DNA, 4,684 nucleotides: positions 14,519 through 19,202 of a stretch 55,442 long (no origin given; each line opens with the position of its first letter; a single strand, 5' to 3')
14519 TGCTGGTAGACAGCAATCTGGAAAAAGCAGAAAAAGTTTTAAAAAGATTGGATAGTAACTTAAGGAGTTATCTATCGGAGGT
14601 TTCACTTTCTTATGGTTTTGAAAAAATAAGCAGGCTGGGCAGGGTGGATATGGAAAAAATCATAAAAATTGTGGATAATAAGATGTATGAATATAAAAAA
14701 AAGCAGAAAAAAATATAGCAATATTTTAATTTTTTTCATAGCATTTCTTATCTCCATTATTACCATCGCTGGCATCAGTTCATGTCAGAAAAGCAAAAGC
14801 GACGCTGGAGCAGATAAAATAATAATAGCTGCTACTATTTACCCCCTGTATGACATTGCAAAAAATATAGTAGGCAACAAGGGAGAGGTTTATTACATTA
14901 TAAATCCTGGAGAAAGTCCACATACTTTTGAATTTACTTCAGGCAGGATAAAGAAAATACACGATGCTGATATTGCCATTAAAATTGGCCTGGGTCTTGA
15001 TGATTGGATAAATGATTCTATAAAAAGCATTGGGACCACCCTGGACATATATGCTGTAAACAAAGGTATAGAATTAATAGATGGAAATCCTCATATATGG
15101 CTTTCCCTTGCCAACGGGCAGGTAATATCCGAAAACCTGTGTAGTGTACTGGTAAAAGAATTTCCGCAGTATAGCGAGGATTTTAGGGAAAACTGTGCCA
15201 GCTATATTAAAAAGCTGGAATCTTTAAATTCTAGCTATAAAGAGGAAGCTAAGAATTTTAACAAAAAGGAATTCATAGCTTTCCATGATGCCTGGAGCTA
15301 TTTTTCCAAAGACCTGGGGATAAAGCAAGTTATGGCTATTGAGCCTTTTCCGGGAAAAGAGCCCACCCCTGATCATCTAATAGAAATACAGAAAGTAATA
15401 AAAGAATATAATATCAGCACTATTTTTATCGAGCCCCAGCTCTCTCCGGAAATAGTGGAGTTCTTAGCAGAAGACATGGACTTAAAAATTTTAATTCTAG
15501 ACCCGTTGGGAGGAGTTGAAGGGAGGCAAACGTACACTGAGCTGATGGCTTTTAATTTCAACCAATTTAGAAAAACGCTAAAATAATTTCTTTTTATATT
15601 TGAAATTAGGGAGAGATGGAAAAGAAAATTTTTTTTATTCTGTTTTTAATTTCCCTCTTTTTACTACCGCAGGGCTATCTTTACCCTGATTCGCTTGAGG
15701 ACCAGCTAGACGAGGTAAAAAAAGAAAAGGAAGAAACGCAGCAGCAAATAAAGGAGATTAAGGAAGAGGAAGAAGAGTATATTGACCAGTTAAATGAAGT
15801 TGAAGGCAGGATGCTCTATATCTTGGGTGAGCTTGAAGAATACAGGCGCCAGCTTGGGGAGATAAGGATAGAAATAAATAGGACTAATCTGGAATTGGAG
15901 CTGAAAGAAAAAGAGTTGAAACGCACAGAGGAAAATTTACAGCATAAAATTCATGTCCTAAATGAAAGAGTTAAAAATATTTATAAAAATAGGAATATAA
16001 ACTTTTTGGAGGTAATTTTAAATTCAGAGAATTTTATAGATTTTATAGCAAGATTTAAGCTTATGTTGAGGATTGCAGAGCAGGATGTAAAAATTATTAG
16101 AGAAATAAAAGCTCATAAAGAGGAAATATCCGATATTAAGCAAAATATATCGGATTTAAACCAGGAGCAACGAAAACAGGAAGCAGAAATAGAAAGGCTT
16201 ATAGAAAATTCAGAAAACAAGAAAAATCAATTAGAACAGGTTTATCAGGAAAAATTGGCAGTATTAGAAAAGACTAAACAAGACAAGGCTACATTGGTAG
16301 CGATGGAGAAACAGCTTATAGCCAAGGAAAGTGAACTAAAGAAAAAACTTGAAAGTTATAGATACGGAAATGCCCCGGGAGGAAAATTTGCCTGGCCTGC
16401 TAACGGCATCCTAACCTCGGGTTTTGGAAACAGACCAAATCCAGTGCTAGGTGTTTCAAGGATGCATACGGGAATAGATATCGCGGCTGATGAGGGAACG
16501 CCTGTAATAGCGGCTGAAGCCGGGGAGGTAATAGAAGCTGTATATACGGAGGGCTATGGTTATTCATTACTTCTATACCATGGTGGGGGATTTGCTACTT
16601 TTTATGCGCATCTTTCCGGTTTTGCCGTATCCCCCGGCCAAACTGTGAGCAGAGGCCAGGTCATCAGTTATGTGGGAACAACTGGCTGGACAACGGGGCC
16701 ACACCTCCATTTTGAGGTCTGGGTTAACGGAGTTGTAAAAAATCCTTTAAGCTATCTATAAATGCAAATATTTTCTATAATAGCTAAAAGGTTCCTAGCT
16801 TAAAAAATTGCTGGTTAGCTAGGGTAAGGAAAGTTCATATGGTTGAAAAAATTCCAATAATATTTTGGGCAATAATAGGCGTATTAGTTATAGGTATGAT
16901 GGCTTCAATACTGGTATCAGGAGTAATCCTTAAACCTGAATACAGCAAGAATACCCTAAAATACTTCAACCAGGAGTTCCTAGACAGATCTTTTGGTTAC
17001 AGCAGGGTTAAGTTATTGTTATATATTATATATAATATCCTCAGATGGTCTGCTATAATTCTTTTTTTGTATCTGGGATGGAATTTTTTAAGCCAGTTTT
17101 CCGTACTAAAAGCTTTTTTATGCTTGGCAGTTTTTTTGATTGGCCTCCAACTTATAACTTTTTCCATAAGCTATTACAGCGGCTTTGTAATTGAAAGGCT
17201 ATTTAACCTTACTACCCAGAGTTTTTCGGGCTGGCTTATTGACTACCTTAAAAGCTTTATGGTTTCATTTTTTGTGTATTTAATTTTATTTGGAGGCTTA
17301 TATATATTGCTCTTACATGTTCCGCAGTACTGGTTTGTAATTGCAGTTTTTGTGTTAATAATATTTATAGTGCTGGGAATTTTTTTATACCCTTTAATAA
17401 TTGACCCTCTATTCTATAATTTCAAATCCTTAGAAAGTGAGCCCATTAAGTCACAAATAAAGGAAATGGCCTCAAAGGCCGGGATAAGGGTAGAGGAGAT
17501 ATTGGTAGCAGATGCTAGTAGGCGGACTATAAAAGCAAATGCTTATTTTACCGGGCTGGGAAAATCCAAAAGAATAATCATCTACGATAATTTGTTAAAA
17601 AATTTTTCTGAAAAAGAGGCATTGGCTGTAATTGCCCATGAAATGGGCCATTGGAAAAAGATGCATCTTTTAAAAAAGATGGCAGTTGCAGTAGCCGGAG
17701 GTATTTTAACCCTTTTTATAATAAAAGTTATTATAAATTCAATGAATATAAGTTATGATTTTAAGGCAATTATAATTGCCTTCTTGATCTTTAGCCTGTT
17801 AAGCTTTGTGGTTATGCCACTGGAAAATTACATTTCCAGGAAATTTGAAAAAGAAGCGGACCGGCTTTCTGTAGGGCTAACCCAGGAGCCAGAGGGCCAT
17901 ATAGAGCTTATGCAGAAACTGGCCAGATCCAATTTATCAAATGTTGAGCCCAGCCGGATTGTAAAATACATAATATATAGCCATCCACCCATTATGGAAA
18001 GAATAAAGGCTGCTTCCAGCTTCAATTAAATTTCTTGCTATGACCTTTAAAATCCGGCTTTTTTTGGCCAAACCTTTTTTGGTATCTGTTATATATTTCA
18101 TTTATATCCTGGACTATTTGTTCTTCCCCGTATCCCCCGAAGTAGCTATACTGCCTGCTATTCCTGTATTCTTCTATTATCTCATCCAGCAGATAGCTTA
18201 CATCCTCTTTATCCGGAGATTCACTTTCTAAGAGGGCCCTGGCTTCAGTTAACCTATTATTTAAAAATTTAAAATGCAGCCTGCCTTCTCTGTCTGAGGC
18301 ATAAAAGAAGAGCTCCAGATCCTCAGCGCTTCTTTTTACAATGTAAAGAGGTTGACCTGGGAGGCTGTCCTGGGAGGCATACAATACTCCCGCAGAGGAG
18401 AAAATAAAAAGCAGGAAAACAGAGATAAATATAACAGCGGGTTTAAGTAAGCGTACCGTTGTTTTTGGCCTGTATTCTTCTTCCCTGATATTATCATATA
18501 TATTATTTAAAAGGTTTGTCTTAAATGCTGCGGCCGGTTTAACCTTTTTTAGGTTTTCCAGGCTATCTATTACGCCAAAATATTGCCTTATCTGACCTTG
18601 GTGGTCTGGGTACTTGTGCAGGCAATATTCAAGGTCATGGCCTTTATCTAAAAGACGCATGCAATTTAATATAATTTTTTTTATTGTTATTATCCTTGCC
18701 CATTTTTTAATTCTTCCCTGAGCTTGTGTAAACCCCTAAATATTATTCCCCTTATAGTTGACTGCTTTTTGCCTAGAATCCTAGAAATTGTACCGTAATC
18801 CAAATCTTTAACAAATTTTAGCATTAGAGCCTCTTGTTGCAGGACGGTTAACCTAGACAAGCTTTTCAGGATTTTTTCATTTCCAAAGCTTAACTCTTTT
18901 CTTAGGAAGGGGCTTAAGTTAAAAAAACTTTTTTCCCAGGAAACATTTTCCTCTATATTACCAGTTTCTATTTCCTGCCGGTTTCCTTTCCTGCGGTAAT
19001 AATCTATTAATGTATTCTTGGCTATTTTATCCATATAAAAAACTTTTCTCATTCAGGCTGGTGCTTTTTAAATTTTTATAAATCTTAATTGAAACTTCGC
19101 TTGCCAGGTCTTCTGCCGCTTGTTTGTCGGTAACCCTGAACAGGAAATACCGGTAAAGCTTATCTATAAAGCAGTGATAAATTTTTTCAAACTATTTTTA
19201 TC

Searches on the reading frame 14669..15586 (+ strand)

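Call 88: search_protein_families(library=pfam, proteins=[window:14669-15586:+], max_evalue=0.001)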
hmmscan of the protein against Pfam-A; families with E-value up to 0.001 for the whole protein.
window:14669-15586:+ (305 aa): 1 family
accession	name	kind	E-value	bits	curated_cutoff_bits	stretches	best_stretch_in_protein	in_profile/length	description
PF01297.22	ZnuA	-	5.7e-64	216.6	29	1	53-302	1-262/263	Zinc-uptake complex component A periplasmic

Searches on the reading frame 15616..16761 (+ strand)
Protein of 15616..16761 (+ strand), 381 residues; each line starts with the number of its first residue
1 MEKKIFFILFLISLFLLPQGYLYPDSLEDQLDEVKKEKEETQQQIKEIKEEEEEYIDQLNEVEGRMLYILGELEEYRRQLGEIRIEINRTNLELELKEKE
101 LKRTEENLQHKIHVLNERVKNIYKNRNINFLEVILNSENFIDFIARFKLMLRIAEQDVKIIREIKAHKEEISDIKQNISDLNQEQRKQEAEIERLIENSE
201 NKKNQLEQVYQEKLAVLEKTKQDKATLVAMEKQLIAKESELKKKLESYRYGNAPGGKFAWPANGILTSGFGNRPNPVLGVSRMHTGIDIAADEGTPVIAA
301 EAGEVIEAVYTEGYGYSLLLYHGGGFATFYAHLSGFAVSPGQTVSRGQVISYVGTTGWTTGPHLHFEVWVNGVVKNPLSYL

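Call 88: search_protein_families(library=pfam, proteins=[window:15616-16761:+], max_evalue=0.001)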
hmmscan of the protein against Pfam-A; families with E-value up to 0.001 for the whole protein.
window:15616-16761:+ (381 aa): 2 families
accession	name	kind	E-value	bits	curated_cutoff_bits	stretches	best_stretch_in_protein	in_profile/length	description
PF01551.29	Peptidase_M23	-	1.6e-32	112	28.7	1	282-377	1-96/96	Peptidase family M23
PF24568.1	CC_PcsB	-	3.1e-13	49.8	27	1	103-172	3-73/75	Peptidoglycan hydrolase PcsB, coiled-coil domain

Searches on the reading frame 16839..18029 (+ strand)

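Call 88: search_protein_families(library=pfam, proteins=[window:16839-18029:+], max_evalue=0.001)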
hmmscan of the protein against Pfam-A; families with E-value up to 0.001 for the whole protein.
window:16839-18029:+ (396 aa): 3 families
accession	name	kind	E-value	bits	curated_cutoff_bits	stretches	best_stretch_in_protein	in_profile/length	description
PF01435.24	Peptidase_M48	-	8.7e-38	130.5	20.3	1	199-394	3-184/186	Peptidase family M48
PF16491.10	Peptidase_M48_N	-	1.2e-14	55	27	1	42-193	18-178/179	CAAX prenyl protease N-terminal, five membrane helices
PF05990.18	DUF900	-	0.00088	19.2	20.5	0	253-313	87-146/232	Alpha/beta hydrolase of unknown function (DUF900)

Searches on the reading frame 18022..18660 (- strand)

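Call 88: search_protein_families(library=pfam, proteins=[window:18022-18660:-], max_evalue=0.001)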
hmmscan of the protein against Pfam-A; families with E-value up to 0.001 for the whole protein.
window:18022-18660:- (212 aa): 1 family
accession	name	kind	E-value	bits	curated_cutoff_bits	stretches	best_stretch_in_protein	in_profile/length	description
PF18915.5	DUF5667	-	2.8e-08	34.5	27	1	99-164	2-69/99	Domain of unknown function (DUF5667)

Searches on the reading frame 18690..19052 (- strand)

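Call 88: search_protein_families(library=pfam, proteins=[window:18690-19052:-], max_evalue=0.001)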
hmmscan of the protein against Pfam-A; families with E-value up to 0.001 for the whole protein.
window:18690-19052:- (120 aa): 2 families
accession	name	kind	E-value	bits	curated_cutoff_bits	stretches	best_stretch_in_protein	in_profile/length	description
PF08281.18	Sigma70_r4_2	-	9.9e-09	35.2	25.7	1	59-111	2-54/54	Sigma-70, region 4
PF04545.22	Sigma70_r4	-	1.5e-07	31.3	24.1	1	65-113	2-50/50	Sigma-70, region 4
